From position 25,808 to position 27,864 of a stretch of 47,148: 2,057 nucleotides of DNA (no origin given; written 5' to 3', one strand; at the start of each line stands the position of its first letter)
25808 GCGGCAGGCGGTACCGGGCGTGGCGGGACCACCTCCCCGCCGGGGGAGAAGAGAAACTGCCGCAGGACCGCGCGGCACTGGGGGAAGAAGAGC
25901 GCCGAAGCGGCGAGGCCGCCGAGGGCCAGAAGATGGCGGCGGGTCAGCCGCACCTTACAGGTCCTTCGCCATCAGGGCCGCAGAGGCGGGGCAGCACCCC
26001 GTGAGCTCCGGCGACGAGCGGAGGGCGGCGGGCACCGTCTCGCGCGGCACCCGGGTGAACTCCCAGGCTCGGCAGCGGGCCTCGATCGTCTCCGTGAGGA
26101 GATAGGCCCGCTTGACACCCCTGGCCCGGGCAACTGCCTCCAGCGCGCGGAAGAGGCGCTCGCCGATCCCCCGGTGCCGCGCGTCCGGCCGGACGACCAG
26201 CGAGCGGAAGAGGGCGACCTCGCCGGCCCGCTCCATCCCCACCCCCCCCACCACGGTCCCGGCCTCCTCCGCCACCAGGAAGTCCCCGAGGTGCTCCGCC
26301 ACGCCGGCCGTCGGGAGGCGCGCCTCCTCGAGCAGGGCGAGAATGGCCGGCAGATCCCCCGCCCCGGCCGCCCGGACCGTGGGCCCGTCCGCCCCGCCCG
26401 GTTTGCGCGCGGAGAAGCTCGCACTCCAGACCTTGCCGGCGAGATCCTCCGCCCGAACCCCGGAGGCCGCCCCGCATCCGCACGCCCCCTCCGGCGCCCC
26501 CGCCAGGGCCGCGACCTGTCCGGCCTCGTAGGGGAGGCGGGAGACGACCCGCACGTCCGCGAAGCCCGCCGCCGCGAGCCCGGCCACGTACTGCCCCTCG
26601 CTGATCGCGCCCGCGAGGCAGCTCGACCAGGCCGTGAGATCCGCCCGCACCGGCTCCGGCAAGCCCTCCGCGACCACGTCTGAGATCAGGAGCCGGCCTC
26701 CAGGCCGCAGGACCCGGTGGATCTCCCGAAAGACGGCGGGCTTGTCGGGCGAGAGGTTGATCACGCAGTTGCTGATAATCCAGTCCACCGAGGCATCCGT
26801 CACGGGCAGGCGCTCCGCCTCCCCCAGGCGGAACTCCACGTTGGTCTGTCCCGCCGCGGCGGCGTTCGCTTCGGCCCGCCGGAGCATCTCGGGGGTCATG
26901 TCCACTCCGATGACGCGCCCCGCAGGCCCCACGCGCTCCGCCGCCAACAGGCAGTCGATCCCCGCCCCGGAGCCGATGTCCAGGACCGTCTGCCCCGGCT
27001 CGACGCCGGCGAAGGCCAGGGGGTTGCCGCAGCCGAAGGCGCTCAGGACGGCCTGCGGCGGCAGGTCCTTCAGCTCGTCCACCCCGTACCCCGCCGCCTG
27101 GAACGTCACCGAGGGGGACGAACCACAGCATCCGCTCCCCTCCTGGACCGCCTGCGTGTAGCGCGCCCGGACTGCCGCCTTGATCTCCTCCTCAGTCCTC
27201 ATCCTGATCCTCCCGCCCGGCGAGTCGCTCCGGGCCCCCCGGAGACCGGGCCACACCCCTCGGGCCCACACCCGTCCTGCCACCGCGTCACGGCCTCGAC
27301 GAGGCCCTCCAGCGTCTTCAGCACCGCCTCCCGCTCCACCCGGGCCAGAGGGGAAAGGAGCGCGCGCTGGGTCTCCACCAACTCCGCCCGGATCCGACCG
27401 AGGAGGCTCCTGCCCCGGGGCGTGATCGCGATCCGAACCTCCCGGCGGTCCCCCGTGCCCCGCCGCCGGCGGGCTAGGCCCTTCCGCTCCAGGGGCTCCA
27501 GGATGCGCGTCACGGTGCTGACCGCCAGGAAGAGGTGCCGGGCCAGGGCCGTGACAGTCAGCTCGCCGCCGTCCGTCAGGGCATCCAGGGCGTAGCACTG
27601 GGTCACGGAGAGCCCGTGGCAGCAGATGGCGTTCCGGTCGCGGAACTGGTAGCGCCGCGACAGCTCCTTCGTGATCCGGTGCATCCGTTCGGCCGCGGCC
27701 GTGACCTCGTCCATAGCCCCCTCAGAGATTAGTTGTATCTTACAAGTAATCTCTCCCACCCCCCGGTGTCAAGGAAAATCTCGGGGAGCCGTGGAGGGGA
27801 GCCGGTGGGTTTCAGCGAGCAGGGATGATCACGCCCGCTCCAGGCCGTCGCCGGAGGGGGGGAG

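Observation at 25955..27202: Single-ORF fusion of arsenite methyltransferase ArsM with an ArsN2-type acetyltransferase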

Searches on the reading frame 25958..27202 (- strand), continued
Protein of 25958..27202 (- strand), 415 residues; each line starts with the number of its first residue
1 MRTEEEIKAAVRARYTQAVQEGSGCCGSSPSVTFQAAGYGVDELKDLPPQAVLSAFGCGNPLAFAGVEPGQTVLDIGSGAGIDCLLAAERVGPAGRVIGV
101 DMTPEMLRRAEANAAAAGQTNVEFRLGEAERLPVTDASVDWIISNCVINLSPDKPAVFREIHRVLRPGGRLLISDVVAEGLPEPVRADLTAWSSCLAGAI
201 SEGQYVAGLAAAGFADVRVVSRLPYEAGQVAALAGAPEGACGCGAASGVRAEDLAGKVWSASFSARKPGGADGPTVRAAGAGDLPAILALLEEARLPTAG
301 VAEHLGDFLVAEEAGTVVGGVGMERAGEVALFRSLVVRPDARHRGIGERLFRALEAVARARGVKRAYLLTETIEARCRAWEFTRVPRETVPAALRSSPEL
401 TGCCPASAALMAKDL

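Call 63: find_homologous_proteins(query=L006:5980-7152:+, max_evalue=1e-20)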
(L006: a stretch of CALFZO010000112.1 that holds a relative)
Query L006:5980-7152:+ (391 aa): 8000 proteins with E <= 1e-20 among 8000 candidates; the best 120 are listed.
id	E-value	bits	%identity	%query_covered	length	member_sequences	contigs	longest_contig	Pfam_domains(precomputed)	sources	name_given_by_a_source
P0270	1.7e-252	856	100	100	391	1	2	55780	PF13847.13,PF13673.14,PF13489.13,PF13649.13,PF13508.14,PF01135.26,PF01209.25,PF08241.19,PF08242.19,PF00583.32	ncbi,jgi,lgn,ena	-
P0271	5.4e-210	716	85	100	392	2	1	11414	PF13847.13,PF13673.14,PF13489.13,PF06325.20,PF13649.13,PF13508.14,PF01135.26,PF01209.25,PF08241.19,PF08242.19,PF00583.32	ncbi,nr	ncbi:MAG: arsenite methyltransferase [Anaerolineales bacterium]|nr:arsenite methyltransferase [Anaer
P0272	5.0e-144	499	63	100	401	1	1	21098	PF13847.13,PF13673.14,PF13489.13,PF13649.13,PF13508.14,PF01135.26,PF01209.25,PF08241.19,PF08242.19,PF00583.32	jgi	jgi:N-acetylglutamate synthase-like GNAT family acetyltransferase/SAM-dependent methyltransferase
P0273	3.7e-138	479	88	63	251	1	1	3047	PF13847.13,PF13489.13,PF06325.20,PF13649.13,PF01135.26,PF01209.25,PF08241.19,PF08242.19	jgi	jgi:SAM-dependent methyltransferase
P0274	5.9e-130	452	83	63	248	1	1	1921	PF13847.13,PF13489.13,PF06325.20,PF13649.13,PF01135.26,PF01209.25,PF08241.19,PF08242.19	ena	-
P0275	3.6e-129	450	82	63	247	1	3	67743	PF13847.13,PF13489.13,PF06325.20,PF13649.13,PF20922.4,PF01135.26,PF01209.25,PF08241.19,PF08242.19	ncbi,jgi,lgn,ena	-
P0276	3.9e-129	450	83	63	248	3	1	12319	PF13847.13,PF13489.13,PF06325.20,PF13649.13,PF01135.26,PF01209.25,PF08241.19,PF08242.19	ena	-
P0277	2.3e-125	437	80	63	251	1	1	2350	PF13847.13,PF13489.13,PF06325.20,PF13649.13,PF01135.26,PF01209.25,PF08241.19,PF08242.19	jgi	jgi:SAM-dependent methyltransferase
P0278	1.2e-122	428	81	64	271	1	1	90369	PF13847.13,PF13489.13,PF06325.20,PF13649.13,PF01135.26,PF01209.25,PF08241.19,PF08242.19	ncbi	-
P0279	5.6e-95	337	63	64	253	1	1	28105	PF13847.13,PF13489.13,PF06325.20,PF13649.13,PF20922.4,PF01135.26,PF01209.25,PF08241.19,PF08242.19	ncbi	-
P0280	1.4e-94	336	64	63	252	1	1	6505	PF13847.13,PF13489.13,PF13649.13,PF01135.26,PF01209.25,PF08241.19,PF08242.19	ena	-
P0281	1.5e-94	336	63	63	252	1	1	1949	PF13847.13,PF13489.13,PF13649.13,PF01135.26,PF01209.25,PF08241.19,PF08242.19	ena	-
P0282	1.8e-94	336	64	63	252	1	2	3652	PF13847.13,PF13489.13,PF13649.13,PF01135.26,PF01209.25,PF08241.19,PF08242.19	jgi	jgi:arsenite methyltransferase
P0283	3.2e-94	335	64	63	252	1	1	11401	PF13847.13,PF13489.13,PF13649.13,PF01135.26,PF01209.25,PF08241.19,PF08242.19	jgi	-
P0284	5.8e-94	334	63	63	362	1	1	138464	PF13847.13,PF13489.13,PF06325.20,PF13649.13,PF01135.26,PF01209.25,PF08241.19,PF08242.19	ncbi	-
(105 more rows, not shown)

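Call 64: find_encoding_contigs(protein=P0275, flank=4000, max_places=2)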
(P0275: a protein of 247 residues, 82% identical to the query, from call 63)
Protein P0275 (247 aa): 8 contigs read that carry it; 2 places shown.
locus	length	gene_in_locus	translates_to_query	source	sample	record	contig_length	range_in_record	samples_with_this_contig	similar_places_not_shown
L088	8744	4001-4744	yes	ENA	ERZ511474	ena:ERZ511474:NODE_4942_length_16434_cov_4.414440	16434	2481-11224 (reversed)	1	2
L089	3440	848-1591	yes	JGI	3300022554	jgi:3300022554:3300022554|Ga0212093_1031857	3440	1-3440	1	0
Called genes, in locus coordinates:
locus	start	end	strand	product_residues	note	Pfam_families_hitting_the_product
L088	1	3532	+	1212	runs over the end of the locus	PF00989:PAS, PF13426:PAS_9, PF08448:PAS_4, PF13426:PAS_9, PF01590:GAF, PF13185:GAF_2, PF01590:GAF, PF13185:GAF_2, +13 more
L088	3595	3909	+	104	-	PF12840:HTH_20, PF01022:HTH_5, PF24033:DUF7342, PF12802:MarR_2 (weak)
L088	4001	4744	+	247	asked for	PF01135:PCMT, PF01209:Ubie_methyltran, PF06325:PrmA (weak), PF13489:Methyltransf_23, PF13847:Methyltransf_31, PF08241:Methyltransf_11, PF08242:Methyltransf_12, PF13649:Methyltransf_25, +1 more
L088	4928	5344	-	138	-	PF00903:Glyoxalase, PF18029:Glyoxalase_6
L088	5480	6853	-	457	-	PF01565:FAD_binding_4, PF08031:BBE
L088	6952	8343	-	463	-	PF07690:MFS_1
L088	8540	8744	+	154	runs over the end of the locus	PF06445:GyrI-like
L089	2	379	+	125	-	?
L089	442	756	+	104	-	PF12840:HTH_20, PF01022:HTH_5, PF24033:DUF7342, PF12802:MarR_2 (weak)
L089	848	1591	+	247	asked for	PF01135:PCMT, PF01209:Ubie_methyltran, PF06325:PrmA (weak), PF13489:Methyltransf_23, PF13847:Methyltransf_31, PF08241:Methyltransf_11, PF08242:Methyltransf_12, PF13649:Methyltransf_25, +1 more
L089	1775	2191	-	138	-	PF00903:Glyoxalase, PF18029:Glyoxalase_6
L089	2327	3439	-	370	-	PF01565:FAD_binding_4, PF08031:BBE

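Call 65: find_encoding_contigs(protein=P0278, flank=4000, max_places=2)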
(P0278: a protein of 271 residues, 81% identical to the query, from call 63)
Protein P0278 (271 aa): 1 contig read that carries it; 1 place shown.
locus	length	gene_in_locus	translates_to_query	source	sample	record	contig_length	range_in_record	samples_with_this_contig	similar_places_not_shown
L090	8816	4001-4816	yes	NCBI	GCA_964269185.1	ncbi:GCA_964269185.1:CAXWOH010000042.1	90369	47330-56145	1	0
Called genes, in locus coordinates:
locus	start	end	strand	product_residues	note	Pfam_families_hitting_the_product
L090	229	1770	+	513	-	PF22527:DEXQc_Suv3, PF00271:Helicase_C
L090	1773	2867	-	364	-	PF06224:AlkZ-like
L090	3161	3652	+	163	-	PF13380:CoA_binding_2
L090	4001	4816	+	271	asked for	PF06325:PrmA (weak), PF13489:Methyltransf_23, PF01135:PCMT, PF01209:Ubie_methyltran, PF13847:Methyltransf_31, PF08241:Methyltransf_11, PF08242:Methyltransf_12, PF13649:Methyltransf_25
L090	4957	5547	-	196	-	PF01872:RibD_C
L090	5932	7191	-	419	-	-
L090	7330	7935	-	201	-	-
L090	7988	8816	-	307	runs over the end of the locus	PF05724:TPMT (weak), PF13489:Methyltransf_23, PF05175:MTS (weak), PF08241:Methyltransf_11, PF08242:Methyltransf_12, PF13649:Methyltransf_25, PF13847:Methyltransf_31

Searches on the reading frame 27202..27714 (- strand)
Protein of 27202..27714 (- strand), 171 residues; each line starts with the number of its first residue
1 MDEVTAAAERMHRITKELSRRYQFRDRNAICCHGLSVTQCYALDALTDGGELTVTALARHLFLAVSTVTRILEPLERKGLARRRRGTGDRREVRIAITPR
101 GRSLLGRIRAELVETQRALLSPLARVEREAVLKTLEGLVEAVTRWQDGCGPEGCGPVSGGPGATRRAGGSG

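Call 33: search_protein_families(library=ncbifam, proteins=[window:27202-27714:-], max_evalue=0.00001)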
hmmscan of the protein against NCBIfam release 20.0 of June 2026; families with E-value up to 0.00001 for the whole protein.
window:27202-27714:- (171 aa): 8 families
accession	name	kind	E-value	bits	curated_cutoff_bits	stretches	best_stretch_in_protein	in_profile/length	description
TIGR02337.1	HpaR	equivalog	4e-11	42.9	121.2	1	28-138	19-129/130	homoprotocatechuate degradation operon regulator HpaR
NF050133.1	TransRegFabT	equivalog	4.4e-10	40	200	1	34-136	26-128/138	fatty acid biosynthesis transcriptional regulator FabT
NF052438.1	TransRegRv0880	equivalog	1.1e-07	31.8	220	1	17-136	18-133/143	Rv0880 family HTH-type transcriptional regulator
NF053777.1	Saro0803TransReg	equivalog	7.2e-07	29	200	1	35-135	35-135/140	Saro_0803 family transcriptional regulator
NF052638.1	TransRegOhrRVib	equivalog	1.5e-06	28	200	1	41-105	41-105/141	transcriptional regulator OhrR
NF045593.1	bilirub_TF_BilQ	equivalog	1.9e-06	27.6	125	1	53-140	46-133/135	bilirubin utilization transcriptional regulator BilQ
NF002926.0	PRK03573.1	equivalog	2.2e-06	27.6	120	1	55-141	50-136/144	transcriptional regulator SlyA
NF053606.1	Sta1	subfamily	6.9e-06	26.1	80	0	31-90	14-73/100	Sta1 family transcriptional regulator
